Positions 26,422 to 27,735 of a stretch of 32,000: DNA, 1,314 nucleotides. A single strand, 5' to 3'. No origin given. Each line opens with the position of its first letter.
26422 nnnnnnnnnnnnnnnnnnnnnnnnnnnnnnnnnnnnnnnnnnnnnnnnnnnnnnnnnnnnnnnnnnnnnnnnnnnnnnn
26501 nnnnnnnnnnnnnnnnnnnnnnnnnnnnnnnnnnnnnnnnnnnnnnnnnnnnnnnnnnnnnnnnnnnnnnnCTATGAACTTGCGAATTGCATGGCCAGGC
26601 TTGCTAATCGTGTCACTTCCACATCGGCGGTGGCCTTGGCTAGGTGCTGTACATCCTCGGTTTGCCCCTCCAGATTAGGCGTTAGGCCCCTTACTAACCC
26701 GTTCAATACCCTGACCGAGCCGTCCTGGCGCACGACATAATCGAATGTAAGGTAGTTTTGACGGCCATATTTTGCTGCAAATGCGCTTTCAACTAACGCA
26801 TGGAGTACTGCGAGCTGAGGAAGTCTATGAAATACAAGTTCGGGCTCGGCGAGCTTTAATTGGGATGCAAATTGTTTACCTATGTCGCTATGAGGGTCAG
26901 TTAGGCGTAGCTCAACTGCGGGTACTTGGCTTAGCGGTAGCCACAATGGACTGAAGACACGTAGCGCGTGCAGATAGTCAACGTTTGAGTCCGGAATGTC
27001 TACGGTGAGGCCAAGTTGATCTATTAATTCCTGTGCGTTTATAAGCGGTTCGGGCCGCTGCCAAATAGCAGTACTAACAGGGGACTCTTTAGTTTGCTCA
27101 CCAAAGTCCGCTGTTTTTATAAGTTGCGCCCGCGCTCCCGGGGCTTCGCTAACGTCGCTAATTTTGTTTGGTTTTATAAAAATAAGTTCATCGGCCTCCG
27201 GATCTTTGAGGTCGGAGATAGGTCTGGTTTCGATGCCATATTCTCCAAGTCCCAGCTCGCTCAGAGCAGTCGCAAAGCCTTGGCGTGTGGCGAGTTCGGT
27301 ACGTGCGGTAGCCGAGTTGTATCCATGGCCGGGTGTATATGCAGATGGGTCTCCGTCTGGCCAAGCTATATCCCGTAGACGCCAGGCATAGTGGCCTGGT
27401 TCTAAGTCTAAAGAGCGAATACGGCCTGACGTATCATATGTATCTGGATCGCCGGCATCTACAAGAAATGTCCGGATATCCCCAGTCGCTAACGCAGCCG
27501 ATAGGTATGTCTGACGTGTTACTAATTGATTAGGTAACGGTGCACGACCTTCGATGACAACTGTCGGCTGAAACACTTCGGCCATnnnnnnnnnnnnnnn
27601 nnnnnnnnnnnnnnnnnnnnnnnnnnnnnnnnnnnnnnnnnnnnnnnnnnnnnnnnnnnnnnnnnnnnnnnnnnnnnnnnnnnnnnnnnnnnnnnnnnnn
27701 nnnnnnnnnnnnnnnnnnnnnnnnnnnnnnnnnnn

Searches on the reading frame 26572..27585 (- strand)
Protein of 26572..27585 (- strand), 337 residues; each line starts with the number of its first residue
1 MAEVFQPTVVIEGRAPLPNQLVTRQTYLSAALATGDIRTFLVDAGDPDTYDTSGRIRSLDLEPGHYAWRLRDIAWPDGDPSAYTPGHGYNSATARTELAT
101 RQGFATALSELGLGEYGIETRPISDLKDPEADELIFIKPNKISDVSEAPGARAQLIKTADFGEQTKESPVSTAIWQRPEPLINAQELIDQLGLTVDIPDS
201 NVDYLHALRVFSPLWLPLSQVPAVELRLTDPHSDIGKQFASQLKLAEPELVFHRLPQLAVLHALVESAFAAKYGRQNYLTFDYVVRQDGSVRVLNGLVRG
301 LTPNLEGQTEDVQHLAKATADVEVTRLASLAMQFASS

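Call 3: search_protein_families(library=pfam, proteins=[window:26572-27585:-], max_evalue=0.1)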
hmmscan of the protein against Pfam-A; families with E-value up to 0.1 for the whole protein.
window:26572-27585:- (337 aa): 1 family
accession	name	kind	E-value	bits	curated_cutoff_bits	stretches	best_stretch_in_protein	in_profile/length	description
PF18909.5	dGTP_diPhyd_N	-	0.037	14.4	27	1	258-322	16-83/99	dATP/dGTP diphosphohydrolase, N-terminal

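Call 4: search_protein_families(library=padloc, proteins=[window:26572-27585:-], max_evalue=1)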
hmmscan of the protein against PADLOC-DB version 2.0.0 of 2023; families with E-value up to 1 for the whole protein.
window:26572-27585:- (337 aa): 0 families

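Call 6: search_protein_families(library=ncbifam, proteins=[window:26572-27585:-], max_evalue=0.1)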
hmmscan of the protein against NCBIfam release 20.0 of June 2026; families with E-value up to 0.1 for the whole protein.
window:26572-27585:- (337 aa): 0 families

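Call 7: search_protein_families(library=phrogs, proteins=[window:26572-27585:-], max_evalue=0.1)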
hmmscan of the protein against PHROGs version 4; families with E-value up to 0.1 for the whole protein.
window:26572-27585:- (337 aa): 0 families

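Call 11: find_homologous_proteins(query=window:26572-27585:-, max_evalue=0.001)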
Query window:26572-27585:- (337 aa): 19 proteins with E <= 0.001 among 8000 candidates.
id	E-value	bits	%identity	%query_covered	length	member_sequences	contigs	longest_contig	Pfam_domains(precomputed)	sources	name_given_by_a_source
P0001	3.3e-220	748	100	100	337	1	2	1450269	-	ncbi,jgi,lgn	-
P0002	9.4e-134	464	62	100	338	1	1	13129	-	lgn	-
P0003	1.5e-132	460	62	99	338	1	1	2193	-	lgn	-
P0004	4.0e-107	377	55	99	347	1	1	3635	-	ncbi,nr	ncbi:MAG TPA: hypothetical protein VFT87_00005 [Candidatus Saccharimonadales bacterium]|nr:hypotheti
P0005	9.3e-107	375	55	97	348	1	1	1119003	-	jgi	jgi:hypothetical protein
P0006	9.0e-106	372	54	97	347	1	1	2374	-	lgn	-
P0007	5.2e-102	360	53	99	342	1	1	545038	-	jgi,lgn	jgi:hypothetical protein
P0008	1.1e-100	356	52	99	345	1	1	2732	-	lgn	-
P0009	2.2e-100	355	54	96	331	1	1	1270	-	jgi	-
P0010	4.5e-100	354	52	100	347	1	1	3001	-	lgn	-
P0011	1.1e-97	346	53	96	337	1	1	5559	-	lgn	-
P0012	5.6e-95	337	51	96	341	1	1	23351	-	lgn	-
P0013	3.0e-92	328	52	97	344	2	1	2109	-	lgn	-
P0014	1.2e-90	323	52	88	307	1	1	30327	-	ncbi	-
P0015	4.6e-88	314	59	75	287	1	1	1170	-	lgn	-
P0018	1.0e-69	254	42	100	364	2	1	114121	-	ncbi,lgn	-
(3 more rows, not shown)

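Call 12: find_encoding_contigs(protein=P0005, flank=8000, max_places=2)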
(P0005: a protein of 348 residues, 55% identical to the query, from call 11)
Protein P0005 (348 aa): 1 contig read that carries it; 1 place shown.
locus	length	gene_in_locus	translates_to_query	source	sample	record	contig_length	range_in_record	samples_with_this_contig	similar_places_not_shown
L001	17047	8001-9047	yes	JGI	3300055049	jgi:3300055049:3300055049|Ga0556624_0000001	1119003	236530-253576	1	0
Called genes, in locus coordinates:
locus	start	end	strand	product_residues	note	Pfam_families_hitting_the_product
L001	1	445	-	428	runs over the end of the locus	-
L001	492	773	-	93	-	-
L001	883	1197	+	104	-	PF01022:HTH_5, PF12840:HTH_20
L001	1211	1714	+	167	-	PF08327:AHSA1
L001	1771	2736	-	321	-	-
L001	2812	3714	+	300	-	-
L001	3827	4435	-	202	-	PF00300:His_Phos_1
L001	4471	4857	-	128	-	-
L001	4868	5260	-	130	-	PF13474:SnoaL_3, PF12680:SnoaL_2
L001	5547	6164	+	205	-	-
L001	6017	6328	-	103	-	-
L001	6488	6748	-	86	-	PF15738:YafQ_toxin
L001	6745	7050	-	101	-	-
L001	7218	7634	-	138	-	PF13470:PIN_3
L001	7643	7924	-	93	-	PF15919:HicB_lk_antitox (faint), PF01402:RHH_1 (weak)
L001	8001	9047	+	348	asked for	-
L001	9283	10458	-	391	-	PF07690:MFS_1, PF05977:MFS_3, PF07690:MFS_1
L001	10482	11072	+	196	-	PF11706:zf-CGNR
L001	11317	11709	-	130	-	-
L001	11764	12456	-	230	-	-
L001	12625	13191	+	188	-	PF28549:NDPSase_N, PF00293:NUDIX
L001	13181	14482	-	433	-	PF01204:Trehalase, PF22422:MGH1-like_GH, PF01204:Trehalase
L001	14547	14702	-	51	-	PF20106:DUF6496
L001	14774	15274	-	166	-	PF27059:HTH_MmpR5 (weak)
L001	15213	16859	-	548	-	-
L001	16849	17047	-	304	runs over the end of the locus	PF00005:ABC_tran, PF13304:AAA_21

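Call 13: find_encoding_contigs(protein=P0007, flank=8000, max_places=2)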
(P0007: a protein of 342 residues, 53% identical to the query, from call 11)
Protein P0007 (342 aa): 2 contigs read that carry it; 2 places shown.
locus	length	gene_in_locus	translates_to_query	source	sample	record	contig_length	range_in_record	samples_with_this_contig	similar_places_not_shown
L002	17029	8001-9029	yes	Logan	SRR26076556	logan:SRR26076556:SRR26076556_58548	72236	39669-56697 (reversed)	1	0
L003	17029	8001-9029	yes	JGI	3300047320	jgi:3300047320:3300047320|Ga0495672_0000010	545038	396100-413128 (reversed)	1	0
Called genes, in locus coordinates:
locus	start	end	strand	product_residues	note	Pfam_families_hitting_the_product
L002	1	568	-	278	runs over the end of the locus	-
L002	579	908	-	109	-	PF03551:PadR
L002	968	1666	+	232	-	PF00106:adh_short, PF08659:KR, PF13561:adh_short_C2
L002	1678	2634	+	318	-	PF00294:PfkB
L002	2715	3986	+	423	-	-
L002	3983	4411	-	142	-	PF05656:DUF805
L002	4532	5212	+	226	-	PF00702:Hydrolase, PF13419:HAD_2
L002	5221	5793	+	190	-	PF28474:DUF8412, PF13376:OmdA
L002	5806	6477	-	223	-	-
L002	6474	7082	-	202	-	PF01789:PsbP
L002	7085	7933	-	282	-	PF00248:Aldo_ket_red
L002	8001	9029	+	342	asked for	-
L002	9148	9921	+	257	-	PF02517:Rce1-like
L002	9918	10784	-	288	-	PF01978:TrmB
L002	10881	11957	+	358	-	-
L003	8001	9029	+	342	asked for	-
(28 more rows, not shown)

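Call 14: find_encoding_contigs(protein=P0018, flank=8000, max_places=2)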
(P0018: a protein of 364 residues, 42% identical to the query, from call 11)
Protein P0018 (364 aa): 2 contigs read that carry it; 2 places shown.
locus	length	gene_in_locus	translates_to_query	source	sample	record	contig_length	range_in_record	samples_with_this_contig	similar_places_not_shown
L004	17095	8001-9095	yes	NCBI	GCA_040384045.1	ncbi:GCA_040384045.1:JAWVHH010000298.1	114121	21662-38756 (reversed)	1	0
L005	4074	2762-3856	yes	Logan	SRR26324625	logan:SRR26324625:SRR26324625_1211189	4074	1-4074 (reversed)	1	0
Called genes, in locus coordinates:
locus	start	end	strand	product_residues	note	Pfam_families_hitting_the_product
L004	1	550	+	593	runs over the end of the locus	PF00496:SBP_bac_5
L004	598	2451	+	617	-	-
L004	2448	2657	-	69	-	-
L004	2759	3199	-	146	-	-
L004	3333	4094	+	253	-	PF00795:CN_hydrolase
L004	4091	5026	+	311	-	PF02016:Peptidase_S66, PF17676:Peptidase_S66C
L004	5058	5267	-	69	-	PF09391:DUF2000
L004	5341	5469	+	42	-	-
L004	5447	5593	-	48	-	-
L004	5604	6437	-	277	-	PF20257:SAM_HAT_C (weak)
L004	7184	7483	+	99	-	PF00579:tRNA-synt_1b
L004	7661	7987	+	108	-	PF01588:tRNA_bind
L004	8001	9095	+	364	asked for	-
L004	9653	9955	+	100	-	-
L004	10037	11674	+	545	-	PF01565:FAD_binding_4, PF02913:FAD-oxidase_C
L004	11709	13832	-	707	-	PF00239:Resolvase, PF07508:Recombinase, PF13408:Zn_ribbon_recom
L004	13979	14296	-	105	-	-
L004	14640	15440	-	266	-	PF01555:N6_N4_Mtase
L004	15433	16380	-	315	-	PF13814:Replic_Relax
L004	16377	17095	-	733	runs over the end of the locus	PF10412:TrwB_AAD_bind (faint)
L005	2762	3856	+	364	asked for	-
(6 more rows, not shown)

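Call 15: find_encoding_contigs(protein=P0002, flank=8000, max_places=2)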
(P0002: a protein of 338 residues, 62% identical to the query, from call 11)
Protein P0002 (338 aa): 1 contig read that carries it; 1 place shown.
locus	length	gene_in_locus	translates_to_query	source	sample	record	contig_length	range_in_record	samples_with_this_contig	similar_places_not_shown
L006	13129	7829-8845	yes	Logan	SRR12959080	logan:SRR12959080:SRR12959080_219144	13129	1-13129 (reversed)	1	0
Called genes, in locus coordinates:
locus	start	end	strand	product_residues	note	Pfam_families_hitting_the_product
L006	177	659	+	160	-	PF13091:PLDc_2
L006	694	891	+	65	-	-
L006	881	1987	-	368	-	-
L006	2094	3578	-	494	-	PF04326:SLFN_AlbA_2, PF13749:HATPase_c_4, PF08279:HTH_11 (faint), PF01978:TrmB (weak)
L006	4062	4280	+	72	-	PF24250:HVO_2718 (weak), PF13560:HTH_31, PF12844:HTH_19, PF01381:HTH_3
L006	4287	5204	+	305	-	PF18928:DUF5677 (faint)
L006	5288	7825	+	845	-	PF26449:DUF8128, PF01935:DUF87 (weak), PF10412:TrwB_AAD_bind (faint), PF12696:TraG-D_C (weak)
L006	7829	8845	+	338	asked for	-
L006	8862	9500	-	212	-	-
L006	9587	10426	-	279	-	PF10994:DUF2817, PF24827:AstE_AspA_cat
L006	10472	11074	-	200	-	PF00891:Methyltransf_2 (weak), PF01209:Ubie_methyltran, PF02353:CMAS (weak), PF13489:Methyltransf_23, PF13847:Methyltransf_31, PF08241:Methyltransf_11, PF08242:Methyltransf_12, PF13649:Methyltransf_25, +1 more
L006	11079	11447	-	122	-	PF08332:CaMKII_AD (weak), PF13474:SnoaL_3, PF13577:SnoaL_4 (weak), PF14534:DUF4440, PF12680:SnoaL_2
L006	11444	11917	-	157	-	PF06414:Zeta_toxin (weak)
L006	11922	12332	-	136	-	PF00383:dCMP_cyt_deam_1 (weak)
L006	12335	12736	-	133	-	-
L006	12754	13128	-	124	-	?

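Call 16: find_encoding_contigs(protein=P0012, flank=8000, max_places=2)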
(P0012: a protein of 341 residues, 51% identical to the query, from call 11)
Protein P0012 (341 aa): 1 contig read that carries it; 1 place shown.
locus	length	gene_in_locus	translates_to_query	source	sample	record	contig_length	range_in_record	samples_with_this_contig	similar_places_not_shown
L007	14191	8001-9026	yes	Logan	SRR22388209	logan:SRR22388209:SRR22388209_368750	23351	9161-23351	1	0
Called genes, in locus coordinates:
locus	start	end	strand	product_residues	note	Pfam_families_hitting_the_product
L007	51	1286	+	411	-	PF05195:AMP_N, PF00557:Peptidase_M24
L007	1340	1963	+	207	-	-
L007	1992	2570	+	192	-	-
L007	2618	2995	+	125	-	PF04020:Phage_holin_4_2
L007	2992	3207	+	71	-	PF03840:SecG (weak)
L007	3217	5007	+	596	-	PF00496:SBP_bac_5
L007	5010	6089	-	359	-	-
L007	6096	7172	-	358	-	-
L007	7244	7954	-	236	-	PF02557:VanY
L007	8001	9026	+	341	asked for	-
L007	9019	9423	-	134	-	PF00903:Glyoxalase, PF22677:Ble-like_N (weak), PF18029:Glyoxalase_6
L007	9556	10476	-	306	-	PF14470:bPH_3 (weak), PF01243:PNPOx_N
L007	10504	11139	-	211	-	PF18905:DUF5661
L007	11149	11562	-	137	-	PF00011:HSP20, PF17886:ArsA_HSP20 (faint)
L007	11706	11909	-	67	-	PF04024:PspC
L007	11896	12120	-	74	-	PF18893:DUF5652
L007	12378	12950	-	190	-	PF00027:cNMP_binding (weak), PF13545:HTH_Crp_2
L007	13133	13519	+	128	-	-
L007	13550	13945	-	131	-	-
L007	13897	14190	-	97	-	?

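Call 17: find_encoding_contigs(protein=P0014, flank=8000, max_places=2)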
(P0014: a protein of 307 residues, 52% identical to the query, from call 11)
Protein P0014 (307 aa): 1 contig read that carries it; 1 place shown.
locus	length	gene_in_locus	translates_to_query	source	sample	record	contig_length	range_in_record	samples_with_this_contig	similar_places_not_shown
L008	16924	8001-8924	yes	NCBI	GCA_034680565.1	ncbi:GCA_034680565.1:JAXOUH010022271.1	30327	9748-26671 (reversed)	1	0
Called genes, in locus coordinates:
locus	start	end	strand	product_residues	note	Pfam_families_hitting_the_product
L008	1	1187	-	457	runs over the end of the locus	PF00171:Aldedh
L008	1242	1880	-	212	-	-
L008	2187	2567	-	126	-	PF01850:PIN, PF13470:PIN_3 (weak)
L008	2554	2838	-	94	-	-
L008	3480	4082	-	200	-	PF00561:Abhydrolase_1 (weak), PF20408:Abhydrolase_11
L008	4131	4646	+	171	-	-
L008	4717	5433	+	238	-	PF00300:His_Phos_1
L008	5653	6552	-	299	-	-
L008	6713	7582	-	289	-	PF13576:Pentapeptide_3 (faint), PF13599:Pentapeptide_4, PF25296:Decapeptide (faint), PF00805:Pentapeptide, PF13599:Pentapeptide_4, PF00805:Pentapeptide (weak)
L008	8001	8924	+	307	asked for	-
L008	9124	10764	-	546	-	PF07732:Cu-oxidase_3, PF07731:Cu-oxidase_2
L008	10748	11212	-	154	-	PF12802:MarR_2, PF01047:MarR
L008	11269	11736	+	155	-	-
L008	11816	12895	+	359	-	-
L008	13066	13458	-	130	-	PF13787:HXXEE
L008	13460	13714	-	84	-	PF14384:BrnA_antitoxin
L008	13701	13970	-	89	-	PF04365:BrnT_toxin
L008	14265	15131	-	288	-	-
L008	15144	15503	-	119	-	PF18932:DUF5681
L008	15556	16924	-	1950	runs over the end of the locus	PF14130:Cap4_nuclease (faint), PF01637:ATPase_2, PF05729:NACHT (weak), PF13401:AAA_22, PF24883:NPHP3_N (weak)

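Call 26: search_solved_structures(query=A1, max_evalue=10)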
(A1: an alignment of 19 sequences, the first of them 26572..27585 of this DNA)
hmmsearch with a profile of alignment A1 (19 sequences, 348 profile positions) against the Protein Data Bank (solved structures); distinct sequences matched with E-value up to 10: 0.

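Call 27: search_protein_families(library=pfam, alignment_id=A1, max_evalue=1)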
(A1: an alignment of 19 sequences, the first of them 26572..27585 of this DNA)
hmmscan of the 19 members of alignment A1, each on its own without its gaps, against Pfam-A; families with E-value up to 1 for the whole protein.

A. member 1, window:26572-27585:- (337 aa): 1 family
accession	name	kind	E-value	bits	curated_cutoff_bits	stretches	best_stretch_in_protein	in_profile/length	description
PF18909.5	dGTP_diPhyd_N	-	0.037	14.4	27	1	258-322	16-83/99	dATP/dGTP diphosphohydrolase, N-terminal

B. families by the number of members that match (of 19 scanned): 2 families
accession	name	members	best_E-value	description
PF18909.5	dGTP_diPhyd_N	1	0.037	dATP/dGTP diphosphohydrolase, N-terminal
PF24224.1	DUF7440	1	0.091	Family of unknown function (DUF7440)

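Call 34: find_related_loci(query=A2, collection=genome_contigs, flank=8000)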
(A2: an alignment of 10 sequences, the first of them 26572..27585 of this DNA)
Query A2 (337 aa) in genome_contigs; peptide patterns used: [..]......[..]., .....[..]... (x = any residue, [..] = any of these).
24 stretches matched a pattern; 1 encode a relative of the query (tblastn E <= 1e-3); 1 distinct loci.
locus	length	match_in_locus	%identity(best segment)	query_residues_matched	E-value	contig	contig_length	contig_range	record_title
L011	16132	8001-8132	73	286-329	3e-15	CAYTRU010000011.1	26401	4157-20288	MAG TPA_asm: uncultured Candidatus Saccharibacteria bacterium isolate SRP200132_co1_594 genome assembly, contig: NODE_31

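Call 40: predict_structure(alignment_id=A1)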
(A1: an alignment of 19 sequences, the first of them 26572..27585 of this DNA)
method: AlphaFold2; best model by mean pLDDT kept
length: 337 residues; sequences in the alignment: 19
mean_pLDDT: 83.1   pTM: 0.86
mean pLDDT of the five models: 83.1, 82.0, 77.2, 75.6, 72.7
residues with pLDDT >= 90: 144; 70-90: 138; 50-70: 41; < 50: 14
segments of 3 or more residues with pLDDT < 50: 1-3, 72-82
pLDDT, mean of each block of 10 residues (from residue 1): 70 75 86 93 77 74 77 48 61 80 92 95 76 83 63 80 60 85 95 86 92 94 95 77 93 98 97 90 96 86 82 92 92 86
secondary structure, 60 per line:
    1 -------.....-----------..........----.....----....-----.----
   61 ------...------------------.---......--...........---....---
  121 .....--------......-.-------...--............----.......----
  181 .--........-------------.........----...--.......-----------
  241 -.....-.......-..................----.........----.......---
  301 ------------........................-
elements in order: E8-12 H24-33 E38-42 E67-69 H92-97 H101-110 E134-139 E154-157 H158-165 E173-176 H184-191 E205-213 E223-229 E242-246 H248-254 H256-273 E278-286 E291-297 H313-336

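Call 43: fold_search(model_id=the predicted structure, library=pdb)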
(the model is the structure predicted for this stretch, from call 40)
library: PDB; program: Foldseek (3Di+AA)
matches with E <= 10: 872; with E <= 0.001: 472
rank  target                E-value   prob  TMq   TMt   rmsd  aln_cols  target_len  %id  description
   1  3tin                  4.7e-09  1.00  0.49  0.53   6.8       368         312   11  Tubulin tyrosine ligase (released 2011-10-26)
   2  6jil_A                5.9e-09  1.00  0.52  0.58   6.9       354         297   14  Crystal structure of D-cycloserine synthetase DcsG (released 2019-12-18)
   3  5m7g_F                1.6e-08  1.00  0.50  0.51   6.5       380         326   12  Tubulin-MTD147 complex (released 2017-02-22)
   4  6jil_B                2.0e-08  1.00  0.54  0.60   6.0       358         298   16  Crystal structure of D-cycloserine synthetase DcsG (released 2019-12-18)
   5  3vpb_A                2.4e-08  1.00  0.57  0.66   5.2       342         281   12  ArgX from Sulfolobus tokodaii complexed with LysW/Glu/ADP/Mg/Zn/Sulfate (released 2013-02-27)
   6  3tig                  3.8e-08  1.00  0.50  0.54   6.4       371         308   11  Tubulin tyrosine ligase (released 2011-10-26)
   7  3tii_B                3.8e-08  1.00  0.50  0.54   6.7       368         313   10  Tubulin tyrosine ligase (released 2011-10-26)
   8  5sbc_F                4.2e-08  1.00  0.51  0.50   6.9       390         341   10  Tubulin-maytansinoid-5a-complex (released 2021-12-08)
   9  3etj_B                4.5e-08  1.00  0.52  0.50   6.5       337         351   10  Crystal structure E. coli Purk in complex with Mg, ADP, and Pi (released 2008-10-21)
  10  5bpf_B                4.8e-08  1.00  0.57  0.63   5.6       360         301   11  Crystal structure of ADP complexed D-alanine-D-alanine ligase(DDL) from Yersinia pestis (released 2016-03-02)
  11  7dro_A                5.0e-08  1.00  0.54  0.59   6.6       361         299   14  Structure of ATP-grasp ligase PsnB complexed with minimal precursor (released 2021-09-08)
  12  7dro_E                5.3e-08  1.00  0.53  0.59   6.8       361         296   14  Structure of ATP-grasp ligase PsnB complexed with minimal precursor (released 2021-09-08)
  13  6fjf_F                5.3e-08  1.00  0.50  0.49   7.2       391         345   11  Tubulin-FcMaytansine complex (released 2018-05-30)
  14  3vpc_C                6.0e-08  1.00  0.53  0.62   5.5       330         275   13  ArgX from Sulfolobus tokodaii complexed with ADP (released 2013-02-27)
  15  1iow                  6.4e-08  1.00  0.58  0.63   5.6       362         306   11  COMPLEX OF Y216F D-ALA:D-ALA LIGASE WITH ADP AND A PHOSPHORYL PHOSPHINATE (released 1997-02-12)
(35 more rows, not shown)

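Call 66: search_protein_families(library=pfam, proteins=[L006:8862-9500:-, L006:5288-7825:+], max_evalue=0.1)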
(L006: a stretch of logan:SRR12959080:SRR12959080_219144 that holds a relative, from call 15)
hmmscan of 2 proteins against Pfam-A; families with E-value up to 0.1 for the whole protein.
L006:8862-9500:- (212 aa): 0 families

L006:5288-7825:+ (845 aa): 12 families
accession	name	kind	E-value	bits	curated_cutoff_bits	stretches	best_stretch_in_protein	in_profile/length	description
PF01935.23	DUF87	-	1.5e-06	29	23.2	1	425-510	14-84/220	Helicase HerA, central domain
PF10412.15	TrwB_AAD_bind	-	2.5e-06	27.1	20.5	1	422-477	4-59/387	Type IV secretion-system coupling protein DNA-binding domain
PF12696.13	TraG-D_C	-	4.8e-06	27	22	1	690-755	1-70/126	TraM recognition site of TraD and TraG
PF02534.20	T4SS-DNA_transf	-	9.6e-05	21.8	20.1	1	428-756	44-374/468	Type IV secretory system Conjugative DNA transfer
PF13245.12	AAA_19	-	0.0012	19.5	25.1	0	430-466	8-46/134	AAA domain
PF25199.1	nSTAND_NTPase5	-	0.0038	17.5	34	0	430-472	38-81/145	Novel STAND NTPase 5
PF00270.35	DEAD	-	0.0056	16.9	26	1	429-473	10-57/167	DEAD/DEAH box helicase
PF24389.1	ORC-CDC6-like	-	0.006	15.8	27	1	432-459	31-58/571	ORC-CDC6-like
PF13191.12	AAA_16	-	0.0083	17.1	32.6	0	429-454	20-45/167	AAA ATPase domain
PF20720.3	nSTAND3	-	0.013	15.7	27.2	1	429-467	13-51/155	Novel STAND NTPase 3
PF05872.18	HerA_C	-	0.03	13.4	22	1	423-474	11-62/502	Helicase HerA-like C-terminal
PF12846.13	AAA_10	-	0.038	13.5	27.5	0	431-475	19-63/362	AAA-like domain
